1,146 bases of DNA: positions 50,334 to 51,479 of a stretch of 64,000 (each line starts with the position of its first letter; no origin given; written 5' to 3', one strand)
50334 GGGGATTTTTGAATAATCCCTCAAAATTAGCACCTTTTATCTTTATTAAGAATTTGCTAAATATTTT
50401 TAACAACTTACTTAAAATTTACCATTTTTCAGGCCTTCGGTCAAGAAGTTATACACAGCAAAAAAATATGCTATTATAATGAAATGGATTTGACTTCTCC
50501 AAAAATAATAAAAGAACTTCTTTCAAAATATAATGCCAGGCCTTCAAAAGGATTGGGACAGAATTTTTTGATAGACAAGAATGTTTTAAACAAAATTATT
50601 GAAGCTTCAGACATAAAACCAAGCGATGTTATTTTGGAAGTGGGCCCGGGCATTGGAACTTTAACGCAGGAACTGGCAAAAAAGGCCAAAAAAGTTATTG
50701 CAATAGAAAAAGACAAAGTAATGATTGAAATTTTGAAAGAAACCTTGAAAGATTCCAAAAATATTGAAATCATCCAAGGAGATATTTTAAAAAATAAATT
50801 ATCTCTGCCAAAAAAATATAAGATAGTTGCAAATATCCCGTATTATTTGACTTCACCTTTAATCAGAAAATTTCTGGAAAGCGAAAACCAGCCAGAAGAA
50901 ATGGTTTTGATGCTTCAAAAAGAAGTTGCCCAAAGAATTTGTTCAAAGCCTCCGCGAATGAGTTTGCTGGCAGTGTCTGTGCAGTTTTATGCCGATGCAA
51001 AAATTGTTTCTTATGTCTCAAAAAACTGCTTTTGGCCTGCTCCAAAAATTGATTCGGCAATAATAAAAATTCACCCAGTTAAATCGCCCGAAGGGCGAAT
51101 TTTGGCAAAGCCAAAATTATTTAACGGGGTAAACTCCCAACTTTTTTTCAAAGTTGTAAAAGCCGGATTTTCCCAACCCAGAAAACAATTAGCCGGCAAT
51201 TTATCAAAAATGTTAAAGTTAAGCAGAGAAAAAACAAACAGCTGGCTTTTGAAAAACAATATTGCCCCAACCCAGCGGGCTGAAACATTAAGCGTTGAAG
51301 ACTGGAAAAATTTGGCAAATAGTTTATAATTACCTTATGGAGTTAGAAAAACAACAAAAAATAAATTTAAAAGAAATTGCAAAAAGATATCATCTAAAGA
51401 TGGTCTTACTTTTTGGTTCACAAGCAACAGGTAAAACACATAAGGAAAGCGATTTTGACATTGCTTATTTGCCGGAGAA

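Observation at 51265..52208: MNT-HEPN toxin-antitoxin cassette inserted into the 3' end of rsmA, flanked by a 41-bp duplication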

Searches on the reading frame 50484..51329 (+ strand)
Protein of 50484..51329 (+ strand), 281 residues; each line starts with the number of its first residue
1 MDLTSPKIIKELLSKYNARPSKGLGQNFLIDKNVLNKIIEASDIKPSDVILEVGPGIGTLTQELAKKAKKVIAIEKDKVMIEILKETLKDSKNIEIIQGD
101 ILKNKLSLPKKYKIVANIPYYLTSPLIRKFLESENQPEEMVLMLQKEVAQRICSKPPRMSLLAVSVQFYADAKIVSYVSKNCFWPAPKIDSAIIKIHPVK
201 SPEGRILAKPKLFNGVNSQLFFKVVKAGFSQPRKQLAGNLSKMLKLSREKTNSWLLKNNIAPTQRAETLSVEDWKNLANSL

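Call 8: search_protein_families(library=pfam, proteins=[window:50484-51329:+], max_evalue=0.01)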
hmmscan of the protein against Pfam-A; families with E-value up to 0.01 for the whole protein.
window:50484-51329:+ (281 aa): 10 families
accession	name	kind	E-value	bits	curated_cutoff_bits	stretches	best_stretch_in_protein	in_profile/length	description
PF00398.26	RrnaAD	-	1.8e-61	208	24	1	22-280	6-260/263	Ribosomal RNA adenine dimethylase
PF13649.12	Methyltransf_25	-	1.3e-08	35.9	27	1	50-117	1-70/97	Methyltransferase domain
PF08241.18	Methyltransf_11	-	2.2e-06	28.7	21.2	1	51-103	1-53/95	Methyltransferase domain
PF13847.12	Methyltransf_31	-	9.5e-06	25.8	27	1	45-115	2-78/145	Methyltransferase domain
PF05175.20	MTS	-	0.00084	19.5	23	1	46-117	31-105/170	Methyltransferase small domain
PF02390.23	Methyltransf_4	-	0.0032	17.4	24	1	49-103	4-62/173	Putative methyltransferase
PF08242.18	Methyltransf_12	-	0.0035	18.5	30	1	51-104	1-61/98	Methyltransferase domain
PF02475.24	TRM5-TYW2_MTfase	-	0.0041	17.5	28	1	41-101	31-96/164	TRM5/TYW2 methyltransferase domain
PF13489.12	Methyltransf_23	-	0.0042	17.3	27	1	40-91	15-61/164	Methyltransferase domain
PF01135.25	PCMT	-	0.0069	16.6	20.3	0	35-100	62-132/210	Protein-L-isoaspartate(D-aspartate) O-methyltransferase (PCMT)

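Call 9: find_encoding_contigs(protein=window:50484-51329:+, flank=6000, max_places=10)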
Protein window:50484-51329:+ (281 aa): 5 contigs read that carry it; 5 places shown.
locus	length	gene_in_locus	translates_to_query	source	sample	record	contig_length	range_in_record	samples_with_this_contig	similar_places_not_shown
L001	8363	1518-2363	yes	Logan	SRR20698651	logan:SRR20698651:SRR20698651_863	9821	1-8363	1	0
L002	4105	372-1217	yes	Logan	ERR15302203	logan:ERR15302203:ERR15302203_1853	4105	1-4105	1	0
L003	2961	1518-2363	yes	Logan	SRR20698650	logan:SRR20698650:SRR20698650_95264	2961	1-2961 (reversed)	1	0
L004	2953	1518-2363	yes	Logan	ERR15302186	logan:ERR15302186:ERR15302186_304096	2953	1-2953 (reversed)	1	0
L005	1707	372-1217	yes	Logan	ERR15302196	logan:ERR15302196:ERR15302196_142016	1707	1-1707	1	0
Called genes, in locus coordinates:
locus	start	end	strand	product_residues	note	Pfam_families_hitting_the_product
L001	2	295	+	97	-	?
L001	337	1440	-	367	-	PF23473:LysM3_LYK4_5 (faint), PF01476:LysM, PF01551:Peptidase_M23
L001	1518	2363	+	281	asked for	PF00398:RrnaAD, PF13847:Methyltransf_31 (weak), PF08241:Methyltransf_11 (weak), PF13649:Methyltransf_25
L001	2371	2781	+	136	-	PF01909:NTP_transf_2 (weak), PF18765:Polbeta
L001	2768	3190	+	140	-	PF01934:HepT-like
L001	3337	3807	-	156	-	-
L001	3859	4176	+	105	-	-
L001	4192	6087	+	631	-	PF19590:TrbL_3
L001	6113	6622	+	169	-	-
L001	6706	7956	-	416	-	-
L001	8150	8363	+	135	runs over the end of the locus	PF12666:PrgI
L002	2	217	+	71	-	?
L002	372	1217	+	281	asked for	PF00398:RrnaAD, PF13847:Methyltransf_31 (weak), PF08241:Methyltransf_11 (weak), PF13649:Methyltransf_25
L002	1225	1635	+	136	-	PF01909:NTP_transf_2 (weak), PF18765:Polbeta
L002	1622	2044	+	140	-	PF01934:HepT-like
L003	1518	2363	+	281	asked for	PF00398:RrnaAD, PF13847:Methyltransf_31 (weak), PF08241:Methyltransf_11 (weak), PF13649:Methyltransf_25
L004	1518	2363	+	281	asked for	PF00398:RrnaAD, PF13847:Methyltransf_31 (weak), PF08241:Methyltransf_11 (weak), PF13649:Methyltransf_25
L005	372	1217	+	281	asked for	PF00398:RrnaAD, PF13847:Methyltransf_31 (weak), PF08241:Methyltransf_11 (weak), PF13649:Methyltransf_25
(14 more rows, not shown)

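Call 11: find_homologous_proteins(query=window:50484-51329:+, max_evalue=1e-30)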
Query window:50484-51329:+ (281 aa): 7903 proteins with E <= 1e-30 among 8000 candidates; the best 120 are listed.
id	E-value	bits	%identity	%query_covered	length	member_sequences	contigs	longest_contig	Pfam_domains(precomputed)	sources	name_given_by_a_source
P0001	1.7e-174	596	100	100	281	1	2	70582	PF13847.13,PF00398.27,PF13649.13,PF08241.19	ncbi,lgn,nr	ncbi:MAG: 16S rRNA (adenine(1518)-N(6)/adenine(1519)-N(6))-dimethyltransferase RsmA [Candidatus Stas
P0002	2.3e-126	438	75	100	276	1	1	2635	PF13847.13,PF00398.27,PF13649.13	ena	-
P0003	2.2e-124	432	74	100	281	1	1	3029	PF13847.13,PF00398.27,PF13649.13,PF08241.19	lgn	-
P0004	6.4e-124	430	72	100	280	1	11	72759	PF13847.13,PF00398.27,PF03602.22,PF13649.13,PF08241.19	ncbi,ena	-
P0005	2.6e-123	428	72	100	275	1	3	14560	PF13847.13,PF00398.27,PF13649.13,PF05219.18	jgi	jgi:16S rRNA (adenine1518-N6/adenine1519-N6)-dimethyltransferase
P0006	3.5e-123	428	72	100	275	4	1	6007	PF00398.27,PF13649.13,PF08241.19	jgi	-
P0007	3.7e-123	428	72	100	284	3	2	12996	PF00398.27,PF13649.13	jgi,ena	-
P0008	4.0e-123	428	72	100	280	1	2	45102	PF13847.13,PF00398.27,PF13649.13,PF08241.19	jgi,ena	-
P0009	2.9e-122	425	74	100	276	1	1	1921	PF00398.27,PF13649.13,PF08241.19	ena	-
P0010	3.0e-122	425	71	100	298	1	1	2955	PF13847.13,PF00398.27,PF13649.13,PF08241.19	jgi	-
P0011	3.7e-122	425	71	100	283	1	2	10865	PF13847.13,PF00398.27,PF13649.13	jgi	jgi:16S rRNA (adenine1518-N6/adenine1519-N6)-dimethyltransferase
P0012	7.0e-122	424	73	100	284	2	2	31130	PF00398.27,PF13649.13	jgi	jgi:16S rRNA (adenine1518-N6/adenine1519-N6)-dimethyltransferase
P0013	1.1e-121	423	74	100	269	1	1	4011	PF13847.13,PF00398.27,PF13649.13,PF08241.19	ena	-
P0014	1.8e-121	422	73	100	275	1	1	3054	PF13847.13,PF00398.27,PF13649.13,PF08241.19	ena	-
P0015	9.9e-121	420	73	100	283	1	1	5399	PF00398.27,PF13649.13,PF08241.19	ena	-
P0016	1.1e-120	420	71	100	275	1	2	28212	PF13847.13,PF00398.27,PF13649.13,PF08241.19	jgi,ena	-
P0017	1.3e-120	420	72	100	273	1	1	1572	PF13847.13,PF00398.27,PF13649.13,PF08241.19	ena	-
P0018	1.4e-120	420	73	100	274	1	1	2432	PF13847.13,PF00398.27,PF13649.13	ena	-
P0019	1.7e-120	419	71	100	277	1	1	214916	PF00398.27,PF13649.13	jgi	jgi:16S rRNA (adenine1518-N6/adenine1519-N6)-dimethyltransferase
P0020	3.3e-120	418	71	100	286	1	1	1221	PF13847.13,PF00398.27,PF13649.13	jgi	jgi:16S rRNA (adenine1518-N6/adenine1519-N6)-dimethyltransferase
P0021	1.4e-119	416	74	100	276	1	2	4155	PF00398.27,PF13649.13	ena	-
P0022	3.3e-119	415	73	100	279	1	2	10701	PF00398.27,PF13649.13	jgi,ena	-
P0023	4.5e-119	415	73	100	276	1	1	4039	PF13847.13,PF00398.27,PF13649.13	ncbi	-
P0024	6.4e-119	414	73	100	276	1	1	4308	PF13847.13,PF00398.27,PF13649.13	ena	-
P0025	7.3e-119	414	68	100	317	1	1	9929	PF13847.13,PF00398.27,PF13649.13,PF08241.19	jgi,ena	-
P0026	1.3e-118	413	72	100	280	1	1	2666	PF13847.13,PF00398.27,PF13649.13,PF08241.19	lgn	-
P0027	1.4e-118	413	72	100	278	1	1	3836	PF00398.27,PF13649.13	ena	-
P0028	3.3e-118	412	71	100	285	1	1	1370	PF13847.13,PF00398.27,PF13649.13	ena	-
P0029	3.8e-118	412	71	100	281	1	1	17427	PF00398.27,PF13649.13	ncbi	-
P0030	5.1e-118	411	71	100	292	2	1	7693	PF13847.13,PF00398.27,PF13649.13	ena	-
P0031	7.0e-118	411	70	100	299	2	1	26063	PF00398.27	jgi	-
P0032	1.1e-117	410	70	100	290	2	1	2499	PF00398.27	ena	-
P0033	1.2e-117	410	69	100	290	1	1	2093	PF00398.27,PF13649.13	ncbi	-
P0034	1.4e-117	410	69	100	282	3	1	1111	PF00398.27,PF13649.13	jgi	-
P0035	2.0e-117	409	69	100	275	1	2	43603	PF00398.27,PF13649.13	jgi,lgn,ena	-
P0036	3.3e-117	408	70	99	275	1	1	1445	PF00398.27,PF13649.13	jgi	jgi:16S rRNA (adenine1518-N6/adenine1519-N6)-dimethyltransferase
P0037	3.6e-117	408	70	100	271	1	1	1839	PF13847.13,PF00398.27,PF13649.13,PF02475.24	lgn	-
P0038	3.8e-117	408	71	99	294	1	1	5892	PF13847.13,PF00398.27,PF13649.13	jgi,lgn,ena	-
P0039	6.9e-117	407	69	100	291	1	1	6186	PF00398.27,PF13649.13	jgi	jgi:16S rRNA (adenine1518-N6/adenine1519-N6)-dimethyltransferase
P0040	7.8e-117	407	71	100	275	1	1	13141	PF13847.13,PF00398.27,PF13649.13,PF05219.18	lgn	-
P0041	7.8e-117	407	72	99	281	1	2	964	PF00398.27,PF13649.13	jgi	jgi:16S rRNA (adenine1518-N6/adenine1519-N6)-dimethyltransferase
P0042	1.0e-116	407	70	99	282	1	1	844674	PF13847.13,PF00398.27,PF13649.13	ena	-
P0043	1.1e-116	407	71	100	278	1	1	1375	PF00398.27,PF13649.13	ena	-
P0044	2.3e-116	406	66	100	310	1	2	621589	PF13847.13,PF00398.27,PF13649.13,PF08241.19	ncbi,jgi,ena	-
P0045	3.0e-116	405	69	100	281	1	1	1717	PF13847.13,PF00398.27,PF13649.13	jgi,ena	-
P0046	3.3e-116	405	70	100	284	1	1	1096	PF00398.27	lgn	-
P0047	4.9e-116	405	70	100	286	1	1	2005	PF13847.13,PF00398.27,PF13649.13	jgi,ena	-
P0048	5.2e-116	405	70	100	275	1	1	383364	PF13847.13,PF00398.27,PF13649.13,PF05219.18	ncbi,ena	-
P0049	5.5e-116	404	68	100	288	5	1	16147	PF00398.27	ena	-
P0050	7.0e-116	404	68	100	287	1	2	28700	PF13847.13,PF00398.27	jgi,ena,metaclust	metaclust:\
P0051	8.9e-116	404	69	100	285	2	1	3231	PF00398.27,PF13649.13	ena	-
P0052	9.8e-116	404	72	99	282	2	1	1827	PF00398.27,PF13649.13,PF08241.19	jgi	-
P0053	1.6e-115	403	72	100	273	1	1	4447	PF13847.13,PF00398.27,PF13649.13,PF08241.19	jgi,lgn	jgi:16S rRNA (adenine1518-N6/adenine1519-N6)-dimethyltransferase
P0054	1.8e-115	403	69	100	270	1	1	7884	PF00398.27,PF13649.13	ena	-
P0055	2.1e-115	403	70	100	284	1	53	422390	PF00398.27,PF13649.13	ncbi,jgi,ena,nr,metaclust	ncbi:MAG: hypothetical protein A2402_03145 [Candidatus Staskawiczbacteria bacterium RIFOXYC1_FULL_37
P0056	2.1e-115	403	70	100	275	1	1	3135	PF00398.27,PF13649.13,PF08241.19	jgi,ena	-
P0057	4.5e-115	401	71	100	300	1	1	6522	PF13847.13,PF00398.27,PF13649.13,PF08241.19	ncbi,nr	ncbi:MAG: 16S rRNA (adenine(1518)-N(6)/adenine(1519)-N(6))-dimethyltransferase RsmA [Candidatus Stas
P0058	4.8e-115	401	70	99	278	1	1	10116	PF00398.27,PF13649.13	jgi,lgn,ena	-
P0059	6.0e-115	401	70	100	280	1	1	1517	PF00398.27,PF13649.13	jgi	-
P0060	6.0e-115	401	69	100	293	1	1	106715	PF13847.13,PF00398.27,PF13649.13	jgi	jgi:16S rRNA (adenine1518-N6/adenine1519-N6)-dimethyltransferase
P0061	8.0e-115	401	70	100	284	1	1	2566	PF13847.13,PF00398.27,PF13649.13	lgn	-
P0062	1.2e-114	400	70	100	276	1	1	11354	PF13847.13,PF00398.27,PF13649.13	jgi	jgi:16S rRNA (adenine1518-N6/adenine1519-N6)-dimethyltransferase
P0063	1.3e-114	400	69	99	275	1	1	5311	PF13847.13,PF00398.27,PF13649.13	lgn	-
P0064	1.3e-114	400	69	100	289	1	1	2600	PF13847.13,PF00398.27,PF13649.13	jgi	jgi:16S rRNA (adenine1518-N6/adenine1519-N6)-dimethyltransferase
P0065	1.3e-114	400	69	100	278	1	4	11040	PF00398.27,PF13649.13,PF08241.19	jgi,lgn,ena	-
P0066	1.9e-114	399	73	100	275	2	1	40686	PF00398.27,PF13649.13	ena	-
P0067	2.1e-114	399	68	99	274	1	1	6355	PF00398.27,PF13649.13,PF08241.19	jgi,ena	-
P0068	2.5e-114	399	68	100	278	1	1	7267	PF13847.13,PF00398.27,PF13649.13,PF08241.19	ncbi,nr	ncbi:MAG: 16S rRNA (adenine(1518)-N(6)/adenine(1519)-N(6))-dimethyltransferase RsmA [Candidatus Stas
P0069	3.1e-114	399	70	100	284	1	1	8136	PF13847.13,PF00398.27,PF13649.13,PF08241.19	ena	-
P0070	4.4e-114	398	70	99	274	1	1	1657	PF00398.27,PF13649.13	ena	-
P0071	4.6e-114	398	69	100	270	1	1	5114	PF13847.13,PF00398.27,PF13649.13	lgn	-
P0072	5.1e-114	398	71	100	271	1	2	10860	PF13847.13,PF00398.27,PF13649.13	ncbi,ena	ncbi:MAG: 16S rRNA (adenine(1518)-N(6)/adenine(1519)-N(6))-dimethyltransferase RsmA [Candidatus Stas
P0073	5.7e-114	398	68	100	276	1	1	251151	PF00398.27,PF13649.13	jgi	jgi:16S rRNA (adenine1518-N6/adenine1519-N6)-dimethyltransferase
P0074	5.8e-114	398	67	100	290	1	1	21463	PF00398.27,PF13649.13,PF08241.19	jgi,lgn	-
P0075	9.9e-114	397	68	99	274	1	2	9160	PF00398.27,PF13649.13,PF08241.19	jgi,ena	-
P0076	9.9e-114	397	69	100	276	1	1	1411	PF13847.13,PF00398.27,PF13649.13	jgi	jgi:16S rRNA (adenine1518-N6/adenine1519-N6)-dimethyltransferase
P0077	1.0e-113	397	69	100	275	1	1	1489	PF00398.27,PF13649.13,PF08241.19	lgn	-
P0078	1.1e-113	397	68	100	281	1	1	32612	PF13847.13,PF00398.27,PF13649.13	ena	-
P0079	1.6e-113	396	72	99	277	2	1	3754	PF00398.27,PF13649.13,PF08241.19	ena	-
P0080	1.6e-113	396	68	100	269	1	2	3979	PF13847.13,PF00398.27,PF13649.13,PF08241.19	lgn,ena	-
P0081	1.8e-113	396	68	100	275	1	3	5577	PF13847.13,PF00398.27,PF13649.13,PF08241.19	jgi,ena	jgi:16S rRNA (adenine1518-N6/adenine1519-N6)-dimethyltransferase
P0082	2.5e-113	396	69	100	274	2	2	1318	PF00398.27,PF13649.13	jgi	-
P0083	2.6e-113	396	71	100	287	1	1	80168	PF00398.27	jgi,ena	-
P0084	2.9e-113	396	70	100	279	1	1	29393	PF13847.13,PF00398.27,PF13649.13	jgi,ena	-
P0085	3.0e-113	396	69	100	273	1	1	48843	PF13847.13,PF00398.27,PF13649.13,PF08241.19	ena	-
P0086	3.4e-113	395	69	100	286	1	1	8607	PF00398.27,PF13649.13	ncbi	-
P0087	3.6e-113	395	66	100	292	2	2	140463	PF13847.13,PF00398.27,PF13649.13,PF08241.19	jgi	-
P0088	4.1e-113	395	70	100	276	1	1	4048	PF13847.13,PF00398.27,PF13649.13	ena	-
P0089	5.4e-113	395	70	100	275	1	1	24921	PF00398.27,PF13649.13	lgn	-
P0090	6.2e-113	394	69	100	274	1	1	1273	PF13847.13,PF00398.27,PF13649.13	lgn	-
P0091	6.3e-113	394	69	100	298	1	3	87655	PF13847.13,PF00398.27,PF13649.13,PF08241.19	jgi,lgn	-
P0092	7.2e-113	394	69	100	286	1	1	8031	PF00398.27,PF13649.13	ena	-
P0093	8.3e-113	394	68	99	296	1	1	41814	PF13847.13,PF00398.27,PF13649.13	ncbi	-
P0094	9.5e-113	394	67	100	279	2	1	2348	PF00398.27,PF13649.13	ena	-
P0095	9.9e-113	394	68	100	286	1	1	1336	PF00398.27,PF13649.13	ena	-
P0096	1.4e-112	393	68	100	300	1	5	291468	PF00398.27,PF13649.13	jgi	jgi:16S rRNA (adenine1518-N6/adenine1519-N6)-dimethyltransferase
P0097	1.6e-112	393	68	100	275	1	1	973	PF00398.27,PF13649.13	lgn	-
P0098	1.6e-112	393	69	100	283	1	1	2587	PF13847.13,PF00398.27,PF13649.13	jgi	jgi:16S rRNA (adenine1518-N6/adenine1519-N6)-dimethyltransferase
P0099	1.9e-112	393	69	100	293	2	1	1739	PF00398.27,PF13649.13,PF08241.19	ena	-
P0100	3.2e-112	392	69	100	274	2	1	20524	PF13847.13,PF00398.27,PF13649.13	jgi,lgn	jgi:16S rRNA (adenine1518-N6/adenine1519-N6)-dimethyltransferase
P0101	3.2e-112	392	69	100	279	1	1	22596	PF00398.27,PF13649.13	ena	-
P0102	3.5e-112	392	68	99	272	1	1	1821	PF13847.13,PF00398.27,PF13649.13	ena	-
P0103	3.6e-112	392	69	100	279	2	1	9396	PF00398.27,PF13649.13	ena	-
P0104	4.7e-112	392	69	100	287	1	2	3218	PF13847.13,PF00398.27,PF13649.13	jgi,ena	jgi:16S rRNA (adenine1518-N6/adenine1519-N6)-dimethyltransferase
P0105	4.9e-112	392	67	100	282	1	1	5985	PF13847.13,PF00398.27,PF13649.13,PF05401.17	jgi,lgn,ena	-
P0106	5.3e-112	391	68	100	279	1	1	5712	PF13847.13,PF00398.27,PF13649.13,PF02390.24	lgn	-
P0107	5.5e-112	391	67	100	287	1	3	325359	PF00398.27,PF13649.13,PF08241.19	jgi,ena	-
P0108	5.8e-112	391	68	100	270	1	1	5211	PF00398.27,PF13649.13,PF08241.19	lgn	-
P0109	6.0e-112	391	67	100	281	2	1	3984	PF00398.27,PF13649.13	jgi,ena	-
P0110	6.3e-112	391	68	100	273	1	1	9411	PF13847.13,PF00398.27,PF13649.13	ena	-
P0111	7.6e-112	391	65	100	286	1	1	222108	PF00398.27,PF13649.13,PF02390.24,PF05219.18,PF08241.19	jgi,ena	-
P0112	8.3e-112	391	67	100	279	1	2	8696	PF13847.13,PF00398.27,PF13649.13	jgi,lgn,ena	-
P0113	1.1e-111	390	67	100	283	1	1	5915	PF00398.27,PF13649.13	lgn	-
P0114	1.1e-111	390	68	100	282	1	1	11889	PF00398.27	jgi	jgi:16S rRNA (adenine1518-N6/adenine1519-N6)-dimethyltransferase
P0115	1.2e-111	390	65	100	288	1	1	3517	PF13847.13,PF00398.27,PF13649.13,PF08241.19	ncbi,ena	ncbi:MAG: 16S rRNA (adenine(1518)-N(6)/adenine(1519)-N(6))-dimethyltransferase RsmA [Patescibacteria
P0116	1.3e-111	390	69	100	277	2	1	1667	PF13847.13,PF00398.27,PF13649.13,PF08241.19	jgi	-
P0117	1.3e-111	390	67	100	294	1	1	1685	PF13847.13,PF00398.27,PF13649.13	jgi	-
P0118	1.3e-111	390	69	100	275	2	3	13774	PF00398.27,PF13649.13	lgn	-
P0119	1.4e-111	390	69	100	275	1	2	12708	PF00398.27,PF13649.13,PF08241.19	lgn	-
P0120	1.4e-111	390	69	100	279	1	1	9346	PF00398.27,PF13649.13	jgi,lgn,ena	-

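Call 14: find_related_loci(query=window:50484-51329:+, collection=genome_contigs, flank=5000)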
Query window:50484-51329:+ (281 aa) in genome_contigs; peptide patterns used: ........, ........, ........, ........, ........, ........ (x = any residue, [..] = any of these).
600 stretches matched a pattern (row limit reached: there are more); 533 encode a relative of the query (tblastn E <= 1e-3); the best 80 are kept; 80 distinct loci.
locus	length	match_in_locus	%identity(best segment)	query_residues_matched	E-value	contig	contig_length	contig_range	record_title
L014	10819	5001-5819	72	1-280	2e-133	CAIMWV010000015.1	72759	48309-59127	MAG: Candidatus Staskawiczbacteria bacterium isolate AlinenSediments_bin-0833 genome assembly, contig: bin-0833:15/35, w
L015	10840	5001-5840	70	1-280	7e-130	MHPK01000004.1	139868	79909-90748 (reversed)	MAG: Candidatus Staskawiczbacteria bacterium RIFOXYB1_FULL_38_37 rifoxyb1_full_scaffold_284, whole genome shotgun sequen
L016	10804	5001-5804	71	1-278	1e-125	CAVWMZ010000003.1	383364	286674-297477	MAG: Candidatus Staskawiczbacteria bacterium isolate MFD01223.bin.2.87 genome assembly, contig: contig_24919, whole geno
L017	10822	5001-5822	70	1-281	4e-124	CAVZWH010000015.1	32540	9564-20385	MAG: Candidatus Staskawiczbacteria bacterium isolate MFD02138.bin.1.79 genome assembly, contig: contig_139523, whole gen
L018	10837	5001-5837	69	1-281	2e-123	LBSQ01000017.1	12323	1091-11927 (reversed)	MAG: Parcubacteria group bacterium GW2011_GWA2_37_10 US35_C0017, whole genome shotgun sequence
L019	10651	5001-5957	64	1-281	7e-122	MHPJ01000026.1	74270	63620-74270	MAG: Candidatus Staskawiczbacteria bacterium RIFOXYB1_FULL_37_44 rifoxyb1_full_scaffold_968, whole genome shotgun sequen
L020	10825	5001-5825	66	1-281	1e-119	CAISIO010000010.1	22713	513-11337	MAG: Candidatus Staskawiczbacteria bacterium isolate MJ-time_bin-6037 genome assembly, contig: bin-6037:10/45, whole gen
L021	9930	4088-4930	66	1-281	5e-118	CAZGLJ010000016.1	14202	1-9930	MAG TPA_asm: uncultured Candidatus Saccharibacteria bacterium isolate SRP050083_co1_295 genome assembly, contig: NODE_18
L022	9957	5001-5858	63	1-280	3e-114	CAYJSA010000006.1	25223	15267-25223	MAG TPA_asm: uncultured Candidatus Saccharibacteria bacterium isolate ERP125453_co1_163 genome assembly, contig: NODE_17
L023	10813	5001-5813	65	1-277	3e-114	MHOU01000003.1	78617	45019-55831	MAG: Candidatus Staskawiczbacteria bacterium RIFCSPHIGHO2_02_FULL_43_16 rifcsphigho2_02_scaffold_1498, whole genome shot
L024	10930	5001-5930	61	1-281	5e-114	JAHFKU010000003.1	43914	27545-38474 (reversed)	MAG: Candidatus Staskawiczbacteria bacterium isolate nzgw417 NODE_198_length_43915_cov_4.049413, whole genome shotgun se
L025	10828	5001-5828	65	1-279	6e-114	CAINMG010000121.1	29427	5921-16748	MAG: Candidatus Staskawiczbacteria bacterium isolate Loclat_bin-05836 genome assembly, contig: bin-05836:121/159, whole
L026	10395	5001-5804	64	1-278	1e-112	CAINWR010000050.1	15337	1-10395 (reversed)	MAG: Candidatus Staskawiczbacteria bacterium isolate LaPlata-a_bin-0908 genome assembly, contig: bin-0908:50/77, whole g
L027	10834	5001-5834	62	1-281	3e-111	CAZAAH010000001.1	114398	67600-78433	MAG TPA_asm: uncultured Candidatus Saccharibacteria bacterium isolate SRP193066_co2_95 genome assembly, contig: NODE_31_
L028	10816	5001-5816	63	1-281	8e-111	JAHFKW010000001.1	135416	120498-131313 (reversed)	MAG: Candidatus Staskawiczbacteria bacterium isolate nzgw419 NODE_63_length_135417_cov_6.037895, whole genome shotgun se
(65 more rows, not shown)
